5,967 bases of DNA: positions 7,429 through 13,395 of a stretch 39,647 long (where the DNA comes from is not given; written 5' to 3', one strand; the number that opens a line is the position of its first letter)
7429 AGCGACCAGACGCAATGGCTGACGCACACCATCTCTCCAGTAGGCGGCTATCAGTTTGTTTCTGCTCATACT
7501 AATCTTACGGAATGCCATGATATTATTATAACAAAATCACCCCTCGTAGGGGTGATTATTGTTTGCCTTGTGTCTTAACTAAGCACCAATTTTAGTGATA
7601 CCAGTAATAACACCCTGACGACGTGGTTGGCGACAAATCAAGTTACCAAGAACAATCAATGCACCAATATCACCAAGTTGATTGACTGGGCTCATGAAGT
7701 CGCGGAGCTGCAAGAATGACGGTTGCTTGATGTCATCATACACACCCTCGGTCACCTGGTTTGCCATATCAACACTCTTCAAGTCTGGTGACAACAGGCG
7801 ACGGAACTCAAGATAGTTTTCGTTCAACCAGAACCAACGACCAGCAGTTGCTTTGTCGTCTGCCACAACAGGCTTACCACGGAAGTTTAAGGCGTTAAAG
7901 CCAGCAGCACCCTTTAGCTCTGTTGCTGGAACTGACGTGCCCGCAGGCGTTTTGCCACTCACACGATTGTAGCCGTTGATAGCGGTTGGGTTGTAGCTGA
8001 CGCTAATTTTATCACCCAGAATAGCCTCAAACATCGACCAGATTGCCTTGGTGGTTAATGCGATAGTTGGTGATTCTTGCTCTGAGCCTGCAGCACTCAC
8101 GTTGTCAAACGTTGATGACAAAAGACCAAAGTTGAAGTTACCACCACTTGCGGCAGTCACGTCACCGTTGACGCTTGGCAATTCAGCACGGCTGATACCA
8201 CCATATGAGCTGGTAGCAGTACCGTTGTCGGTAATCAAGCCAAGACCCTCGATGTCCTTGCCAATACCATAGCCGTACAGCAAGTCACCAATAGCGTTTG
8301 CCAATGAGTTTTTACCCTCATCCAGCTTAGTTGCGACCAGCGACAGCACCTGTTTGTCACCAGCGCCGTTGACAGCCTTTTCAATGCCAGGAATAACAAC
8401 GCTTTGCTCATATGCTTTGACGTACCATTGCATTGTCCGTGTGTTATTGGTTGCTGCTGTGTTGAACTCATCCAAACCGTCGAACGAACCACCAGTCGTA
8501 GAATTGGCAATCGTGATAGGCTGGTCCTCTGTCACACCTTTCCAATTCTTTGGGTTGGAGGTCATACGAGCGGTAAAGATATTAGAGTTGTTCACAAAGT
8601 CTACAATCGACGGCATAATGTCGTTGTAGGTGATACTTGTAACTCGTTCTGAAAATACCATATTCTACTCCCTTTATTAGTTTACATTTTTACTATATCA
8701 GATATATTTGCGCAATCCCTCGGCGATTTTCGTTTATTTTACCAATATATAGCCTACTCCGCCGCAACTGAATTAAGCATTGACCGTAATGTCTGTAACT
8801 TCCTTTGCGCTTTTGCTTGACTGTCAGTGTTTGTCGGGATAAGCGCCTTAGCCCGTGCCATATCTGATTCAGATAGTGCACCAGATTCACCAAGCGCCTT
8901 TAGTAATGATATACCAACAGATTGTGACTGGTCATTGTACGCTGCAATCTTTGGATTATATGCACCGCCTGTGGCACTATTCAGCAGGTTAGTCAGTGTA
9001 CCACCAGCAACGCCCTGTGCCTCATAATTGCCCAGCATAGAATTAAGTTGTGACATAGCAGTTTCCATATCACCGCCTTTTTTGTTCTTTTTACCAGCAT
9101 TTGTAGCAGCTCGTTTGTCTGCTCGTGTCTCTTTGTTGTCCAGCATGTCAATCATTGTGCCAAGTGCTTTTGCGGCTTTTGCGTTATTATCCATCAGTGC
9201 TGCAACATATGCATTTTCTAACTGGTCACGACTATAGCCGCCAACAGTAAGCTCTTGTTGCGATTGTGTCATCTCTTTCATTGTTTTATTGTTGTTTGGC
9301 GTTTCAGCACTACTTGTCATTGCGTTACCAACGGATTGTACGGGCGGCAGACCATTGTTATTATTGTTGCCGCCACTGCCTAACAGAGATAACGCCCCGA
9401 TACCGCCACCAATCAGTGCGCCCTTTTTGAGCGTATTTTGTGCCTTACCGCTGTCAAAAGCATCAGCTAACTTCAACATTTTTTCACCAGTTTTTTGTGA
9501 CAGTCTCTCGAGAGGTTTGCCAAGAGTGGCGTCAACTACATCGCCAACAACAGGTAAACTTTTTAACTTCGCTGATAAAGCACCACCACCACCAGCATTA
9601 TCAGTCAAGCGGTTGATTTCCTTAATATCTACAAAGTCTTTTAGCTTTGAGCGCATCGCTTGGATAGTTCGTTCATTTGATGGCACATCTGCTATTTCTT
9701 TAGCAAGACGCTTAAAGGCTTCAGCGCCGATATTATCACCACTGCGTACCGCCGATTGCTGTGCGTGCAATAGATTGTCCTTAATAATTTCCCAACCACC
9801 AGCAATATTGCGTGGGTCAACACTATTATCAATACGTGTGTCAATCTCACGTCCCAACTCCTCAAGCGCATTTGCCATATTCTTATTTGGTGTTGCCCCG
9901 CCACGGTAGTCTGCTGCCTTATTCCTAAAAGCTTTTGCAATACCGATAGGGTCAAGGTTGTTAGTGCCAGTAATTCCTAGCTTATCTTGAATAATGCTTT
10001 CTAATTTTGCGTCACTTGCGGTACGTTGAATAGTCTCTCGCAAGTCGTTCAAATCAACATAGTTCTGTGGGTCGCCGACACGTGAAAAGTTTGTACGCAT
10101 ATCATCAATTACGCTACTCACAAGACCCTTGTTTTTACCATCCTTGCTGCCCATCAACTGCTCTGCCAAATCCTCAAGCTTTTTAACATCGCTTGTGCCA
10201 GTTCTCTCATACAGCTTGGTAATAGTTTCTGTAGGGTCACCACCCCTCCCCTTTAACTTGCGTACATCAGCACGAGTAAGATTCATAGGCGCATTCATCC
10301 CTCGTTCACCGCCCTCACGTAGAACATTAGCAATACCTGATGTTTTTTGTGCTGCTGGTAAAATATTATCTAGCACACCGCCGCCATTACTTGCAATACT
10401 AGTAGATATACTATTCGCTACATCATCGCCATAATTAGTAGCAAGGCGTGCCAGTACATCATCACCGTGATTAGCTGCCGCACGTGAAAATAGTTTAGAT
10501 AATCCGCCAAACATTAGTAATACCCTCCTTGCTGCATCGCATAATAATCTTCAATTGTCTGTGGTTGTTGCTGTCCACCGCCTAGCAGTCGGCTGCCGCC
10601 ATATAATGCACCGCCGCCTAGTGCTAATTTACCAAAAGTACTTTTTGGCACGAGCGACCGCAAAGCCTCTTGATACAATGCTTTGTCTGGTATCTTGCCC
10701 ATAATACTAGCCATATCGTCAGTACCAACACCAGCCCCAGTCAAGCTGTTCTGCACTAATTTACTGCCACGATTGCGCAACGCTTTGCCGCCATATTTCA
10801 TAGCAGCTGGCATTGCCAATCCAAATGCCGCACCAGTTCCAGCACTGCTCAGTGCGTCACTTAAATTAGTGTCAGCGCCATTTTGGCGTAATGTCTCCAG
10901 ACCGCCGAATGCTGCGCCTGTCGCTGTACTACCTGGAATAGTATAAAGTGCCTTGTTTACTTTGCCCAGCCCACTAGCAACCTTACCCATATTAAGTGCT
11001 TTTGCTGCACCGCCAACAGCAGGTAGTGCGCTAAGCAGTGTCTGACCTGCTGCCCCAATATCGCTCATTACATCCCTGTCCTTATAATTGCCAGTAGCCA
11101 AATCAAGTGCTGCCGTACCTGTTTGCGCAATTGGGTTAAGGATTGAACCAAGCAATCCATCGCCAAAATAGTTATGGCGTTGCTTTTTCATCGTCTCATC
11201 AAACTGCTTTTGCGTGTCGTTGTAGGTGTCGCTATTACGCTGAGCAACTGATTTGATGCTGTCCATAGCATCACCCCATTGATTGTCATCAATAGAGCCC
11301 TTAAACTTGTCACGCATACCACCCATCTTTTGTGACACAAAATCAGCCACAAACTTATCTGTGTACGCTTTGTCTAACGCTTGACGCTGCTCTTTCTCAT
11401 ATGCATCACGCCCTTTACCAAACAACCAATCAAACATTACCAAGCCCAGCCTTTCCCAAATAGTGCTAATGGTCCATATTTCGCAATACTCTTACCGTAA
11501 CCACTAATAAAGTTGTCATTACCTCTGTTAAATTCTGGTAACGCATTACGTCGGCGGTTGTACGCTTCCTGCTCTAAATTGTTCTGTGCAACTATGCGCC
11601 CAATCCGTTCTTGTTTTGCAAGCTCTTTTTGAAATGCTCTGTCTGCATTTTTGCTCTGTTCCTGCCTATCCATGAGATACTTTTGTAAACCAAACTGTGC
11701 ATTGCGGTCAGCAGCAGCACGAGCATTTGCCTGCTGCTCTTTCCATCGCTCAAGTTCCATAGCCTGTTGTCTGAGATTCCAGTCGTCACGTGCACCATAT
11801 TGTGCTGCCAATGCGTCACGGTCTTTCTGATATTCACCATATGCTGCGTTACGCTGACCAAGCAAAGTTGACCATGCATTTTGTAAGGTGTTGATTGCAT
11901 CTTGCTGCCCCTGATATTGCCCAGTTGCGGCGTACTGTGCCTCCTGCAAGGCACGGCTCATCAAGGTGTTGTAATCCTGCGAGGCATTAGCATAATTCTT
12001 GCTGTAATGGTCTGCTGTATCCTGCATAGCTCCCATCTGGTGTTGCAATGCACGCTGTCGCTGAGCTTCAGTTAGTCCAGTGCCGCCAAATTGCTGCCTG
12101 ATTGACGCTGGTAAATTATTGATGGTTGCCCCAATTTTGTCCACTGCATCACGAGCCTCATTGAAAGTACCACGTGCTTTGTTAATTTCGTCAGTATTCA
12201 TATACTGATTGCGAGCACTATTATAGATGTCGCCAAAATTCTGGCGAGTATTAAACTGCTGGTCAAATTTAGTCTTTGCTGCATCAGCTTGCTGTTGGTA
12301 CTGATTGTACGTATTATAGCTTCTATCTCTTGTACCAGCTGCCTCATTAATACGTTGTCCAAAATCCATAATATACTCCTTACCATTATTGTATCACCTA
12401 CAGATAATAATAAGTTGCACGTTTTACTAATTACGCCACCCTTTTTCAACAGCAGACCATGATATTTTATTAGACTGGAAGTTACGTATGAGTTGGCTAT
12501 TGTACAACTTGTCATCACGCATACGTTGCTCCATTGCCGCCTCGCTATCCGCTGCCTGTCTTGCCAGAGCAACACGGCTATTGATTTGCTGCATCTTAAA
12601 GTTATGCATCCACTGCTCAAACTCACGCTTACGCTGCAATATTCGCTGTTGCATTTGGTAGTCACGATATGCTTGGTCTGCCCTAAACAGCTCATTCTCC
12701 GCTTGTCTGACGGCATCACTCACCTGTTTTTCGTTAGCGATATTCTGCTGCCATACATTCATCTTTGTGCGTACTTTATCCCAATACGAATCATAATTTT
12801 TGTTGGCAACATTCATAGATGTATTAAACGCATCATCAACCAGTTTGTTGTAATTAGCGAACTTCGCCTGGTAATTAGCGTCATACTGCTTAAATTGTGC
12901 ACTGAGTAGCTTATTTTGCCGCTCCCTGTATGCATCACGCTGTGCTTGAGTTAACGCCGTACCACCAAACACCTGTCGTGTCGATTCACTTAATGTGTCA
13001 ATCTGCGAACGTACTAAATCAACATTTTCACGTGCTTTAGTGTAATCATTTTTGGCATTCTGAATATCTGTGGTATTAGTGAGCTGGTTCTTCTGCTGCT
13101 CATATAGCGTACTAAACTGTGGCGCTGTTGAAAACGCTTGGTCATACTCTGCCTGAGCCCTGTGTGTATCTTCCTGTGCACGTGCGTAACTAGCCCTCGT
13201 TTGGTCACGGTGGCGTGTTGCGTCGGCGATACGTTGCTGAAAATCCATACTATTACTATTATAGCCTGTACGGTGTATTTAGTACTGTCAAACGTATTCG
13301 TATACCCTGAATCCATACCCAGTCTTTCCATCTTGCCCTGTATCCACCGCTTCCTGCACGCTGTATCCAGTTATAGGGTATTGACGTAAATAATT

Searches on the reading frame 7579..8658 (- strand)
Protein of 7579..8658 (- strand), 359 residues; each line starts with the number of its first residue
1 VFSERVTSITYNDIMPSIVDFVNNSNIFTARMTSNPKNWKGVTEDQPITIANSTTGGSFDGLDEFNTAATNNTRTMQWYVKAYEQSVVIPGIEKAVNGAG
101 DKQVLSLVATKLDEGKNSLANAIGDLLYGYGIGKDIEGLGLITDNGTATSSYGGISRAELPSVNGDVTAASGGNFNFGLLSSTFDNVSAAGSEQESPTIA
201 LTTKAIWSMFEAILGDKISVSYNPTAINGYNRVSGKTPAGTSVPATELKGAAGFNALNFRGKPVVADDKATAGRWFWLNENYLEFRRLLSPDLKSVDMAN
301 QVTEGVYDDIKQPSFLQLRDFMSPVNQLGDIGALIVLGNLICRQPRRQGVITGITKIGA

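Call 30: search_protein_families(library=phrogs, proteins=[window:7579-8658:-], max_evalue=0.001)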
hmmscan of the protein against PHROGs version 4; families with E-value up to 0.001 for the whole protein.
window:7579-8658:- (359 aa): 1 family
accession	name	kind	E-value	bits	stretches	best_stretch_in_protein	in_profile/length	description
phrog_9953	-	head and packaging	8.7e-69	233.4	1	7-353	13-328/329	major head protein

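Call 51: search_solved_structures(query=window:7579-8658:-, max_evalue=1)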
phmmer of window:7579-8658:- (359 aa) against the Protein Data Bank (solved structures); distinct sequences matched with E-value up to 1: 0.

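Call 52: search_protein_families(library=pfam, proteins=[window:7579-8658:-], max_evalue=0.01)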
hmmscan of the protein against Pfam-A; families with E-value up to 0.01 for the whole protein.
window:7579-8658:- (359 aa): 0 families

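Call 72: search_dna_similar(query=window:7579-8658:-, collection=phages, mode=protein, max_rows=15, max_evalue=0.001)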
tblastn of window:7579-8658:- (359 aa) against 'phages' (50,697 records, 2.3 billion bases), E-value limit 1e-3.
Records with a match: 8; places in all: 8; records where one place covers at least 80% of the query: 4.
Best place of each record, by identity: 60-80% 1; <60% 7.
By first word of the organism name: Myxococcus 3; Caudoviricetes 2; TM7 1; Bacteriophage 1; Stenotrophomonas 1.
By host as written in the record: - 3; Myxococcus xanthus strain DK883 2; candidate division TM7 DolZOral124_TM7_55_12 1; Myxococcus xanthus 1; Stenotrophomonas maltophilia 1207 1.
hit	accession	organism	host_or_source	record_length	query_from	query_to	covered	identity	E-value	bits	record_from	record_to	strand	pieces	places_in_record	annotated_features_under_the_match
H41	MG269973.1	TM7 phage DolZOral124_53_65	candidate division TM7 ...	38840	1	357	99%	71.7%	1e-169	529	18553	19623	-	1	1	homeodomain-like protein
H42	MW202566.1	Caudoviricetes sp.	Manatee Spring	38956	2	357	99%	30.4%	1e-39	155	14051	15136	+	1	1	hypothetical protein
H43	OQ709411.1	Myxococcus phage Mx9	Myxococcus xanthus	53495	41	353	87%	25.3%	3e-6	55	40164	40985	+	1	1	putative major capsid protein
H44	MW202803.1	Caudoviricetes sp.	Manatee Spring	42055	84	350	74%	24.3%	5e-8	61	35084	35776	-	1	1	major capsid protein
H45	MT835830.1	Bacteriophage sp.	human fecal samples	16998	1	296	82%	21.9%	1e-4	50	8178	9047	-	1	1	record has no annotation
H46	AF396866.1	Myxococcus phage Mx8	Myxococcus xanthus strain DK883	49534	18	161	40%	29.3%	5e-6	54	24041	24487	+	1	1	major virion structural protein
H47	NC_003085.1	Myxococcus phage Mx8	Myxococcus xanthus strain DK883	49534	18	161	40%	29.3%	5e-6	54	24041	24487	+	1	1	major head protein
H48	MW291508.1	Stenotrophomonas phage BUCT555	Stenotrophomonas maltophilia 1207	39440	46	158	31%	30.2%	7e-5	51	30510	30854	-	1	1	major capsid protein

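Call 80: find_related_loci(query=A5, collection=genome_contigs, flank=8000)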
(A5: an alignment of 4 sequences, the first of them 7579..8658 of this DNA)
Query A5 (359 aa) in genome_contigs; peptide patterns used: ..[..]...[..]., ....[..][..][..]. (x = any residue, [..] = any of these).
44 stretches matched a pattern; 4 encode a relative of the query (tblastn E <= 1e-3); 4 distinct loci.
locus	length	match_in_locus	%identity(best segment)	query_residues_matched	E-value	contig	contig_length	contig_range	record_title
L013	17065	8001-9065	68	1-355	3e-164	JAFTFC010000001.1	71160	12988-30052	MAG: Prevotella sp. isolate RGIG3761 Roe_deer_Abomasum-2__c408, whole genome shotgun sequence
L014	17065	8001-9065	68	1-355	3e-164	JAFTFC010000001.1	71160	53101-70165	MAG: Prevotella sp. isolate RGIG3761 Roe_deer_Abomasum-2__c408, whole genome shotgun sequence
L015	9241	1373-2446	66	2-359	2e-162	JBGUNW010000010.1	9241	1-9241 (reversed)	MAG: Eubacteriales bacterium isolate ruminal_MAG_200 ruminal_MAG_200_contig_0010, whole genome shotgun sequence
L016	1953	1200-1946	65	2-250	3e-114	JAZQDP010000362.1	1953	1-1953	MAG: Thermoguttaceae bacterium isolate T1900044636_TS20190102.MAGScoT_cleanbin_000039 SGB_1152_k141_2423350, whole genom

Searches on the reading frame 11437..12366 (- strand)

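Call 30: search_protein_families(library=phrogs, proteins=[window:11437-12366:-], max_evalue=0.001)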
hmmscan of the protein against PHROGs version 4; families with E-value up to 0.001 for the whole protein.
window:11437-12366:- (309 aa): 1 family
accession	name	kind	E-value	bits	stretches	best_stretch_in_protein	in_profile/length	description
phrog_37153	-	unknown function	2.3e-73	248.6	1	1-307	2-301/304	-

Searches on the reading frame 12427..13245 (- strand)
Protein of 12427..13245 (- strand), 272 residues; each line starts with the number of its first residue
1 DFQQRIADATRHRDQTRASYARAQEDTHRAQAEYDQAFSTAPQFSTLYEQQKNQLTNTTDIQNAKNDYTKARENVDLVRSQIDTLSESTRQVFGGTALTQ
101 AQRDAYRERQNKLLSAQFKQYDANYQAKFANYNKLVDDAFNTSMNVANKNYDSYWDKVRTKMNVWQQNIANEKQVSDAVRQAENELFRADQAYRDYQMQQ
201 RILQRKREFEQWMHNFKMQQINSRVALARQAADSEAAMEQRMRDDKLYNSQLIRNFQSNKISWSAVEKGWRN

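Call 30: search_protein_families(library=phrogs, proteins=[window:12427-13245:-], max_evalue=0.001)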
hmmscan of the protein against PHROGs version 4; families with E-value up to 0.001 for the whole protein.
window:12427-13245:- (272 aa): 1 family
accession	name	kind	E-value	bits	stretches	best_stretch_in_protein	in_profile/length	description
phrog_37153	-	unknown function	9.2e-57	194.1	1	1-240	2-242/304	-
